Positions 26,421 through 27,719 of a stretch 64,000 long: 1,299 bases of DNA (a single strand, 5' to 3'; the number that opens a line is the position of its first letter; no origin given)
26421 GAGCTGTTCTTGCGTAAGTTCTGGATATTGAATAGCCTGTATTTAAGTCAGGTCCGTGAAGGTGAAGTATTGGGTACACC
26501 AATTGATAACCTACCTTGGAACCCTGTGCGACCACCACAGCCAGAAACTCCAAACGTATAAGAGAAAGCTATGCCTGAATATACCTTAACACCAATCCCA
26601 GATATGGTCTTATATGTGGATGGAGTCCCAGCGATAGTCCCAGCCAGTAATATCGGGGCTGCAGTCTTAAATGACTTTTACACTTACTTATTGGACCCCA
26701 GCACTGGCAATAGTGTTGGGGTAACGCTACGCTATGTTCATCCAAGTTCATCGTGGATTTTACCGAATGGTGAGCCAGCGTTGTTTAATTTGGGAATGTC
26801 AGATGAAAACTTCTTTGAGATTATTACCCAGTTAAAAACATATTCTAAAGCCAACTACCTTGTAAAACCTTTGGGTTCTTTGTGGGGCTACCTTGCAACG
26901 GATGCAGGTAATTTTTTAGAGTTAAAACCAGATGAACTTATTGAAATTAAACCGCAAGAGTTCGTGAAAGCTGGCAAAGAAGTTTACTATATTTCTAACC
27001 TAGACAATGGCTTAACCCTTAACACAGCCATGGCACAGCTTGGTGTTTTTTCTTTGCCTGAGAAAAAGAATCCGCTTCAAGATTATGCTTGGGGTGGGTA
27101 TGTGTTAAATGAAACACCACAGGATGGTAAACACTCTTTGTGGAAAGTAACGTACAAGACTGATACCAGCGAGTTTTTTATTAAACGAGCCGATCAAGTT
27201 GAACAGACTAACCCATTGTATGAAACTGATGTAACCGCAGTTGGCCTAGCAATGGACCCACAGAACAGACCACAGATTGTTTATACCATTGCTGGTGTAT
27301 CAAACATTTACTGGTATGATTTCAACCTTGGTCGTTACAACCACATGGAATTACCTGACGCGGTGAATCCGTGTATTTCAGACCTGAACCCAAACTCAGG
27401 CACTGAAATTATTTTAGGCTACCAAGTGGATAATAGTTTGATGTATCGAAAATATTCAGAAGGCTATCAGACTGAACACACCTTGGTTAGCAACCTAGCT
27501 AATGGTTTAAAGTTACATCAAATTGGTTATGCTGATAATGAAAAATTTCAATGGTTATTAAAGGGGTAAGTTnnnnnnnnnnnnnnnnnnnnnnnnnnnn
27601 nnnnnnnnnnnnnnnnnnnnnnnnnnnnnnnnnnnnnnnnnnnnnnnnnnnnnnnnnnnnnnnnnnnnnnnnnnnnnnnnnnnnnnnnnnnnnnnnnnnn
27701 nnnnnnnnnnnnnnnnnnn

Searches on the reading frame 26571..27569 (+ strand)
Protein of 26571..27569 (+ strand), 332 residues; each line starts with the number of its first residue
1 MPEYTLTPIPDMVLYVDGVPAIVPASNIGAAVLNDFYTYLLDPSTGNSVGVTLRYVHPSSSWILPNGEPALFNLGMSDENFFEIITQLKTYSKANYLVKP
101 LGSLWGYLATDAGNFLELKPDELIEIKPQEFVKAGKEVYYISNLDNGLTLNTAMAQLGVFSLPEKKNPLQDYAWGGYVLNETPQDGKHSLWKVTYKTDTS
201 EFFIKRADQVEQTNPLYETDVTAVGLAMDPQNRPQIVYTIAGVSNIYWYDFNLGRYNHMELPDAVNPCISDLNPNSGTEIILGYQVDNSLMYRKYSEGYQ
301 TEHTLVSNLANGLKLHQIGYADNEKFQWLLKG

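Call 33: search_protein_families(library=phrogs, proteins=[window:26571-27569:+], max_evalue=0.00001)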
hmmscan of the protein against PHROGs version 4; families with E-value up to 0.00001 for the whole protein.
window:26571-27569:+ (332 aa): 1 family
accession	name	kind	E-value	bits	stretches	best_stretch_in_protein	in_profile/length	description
phrog_4950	-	tail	9e-26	91.7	1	165-331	22-189/192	tail fiber protein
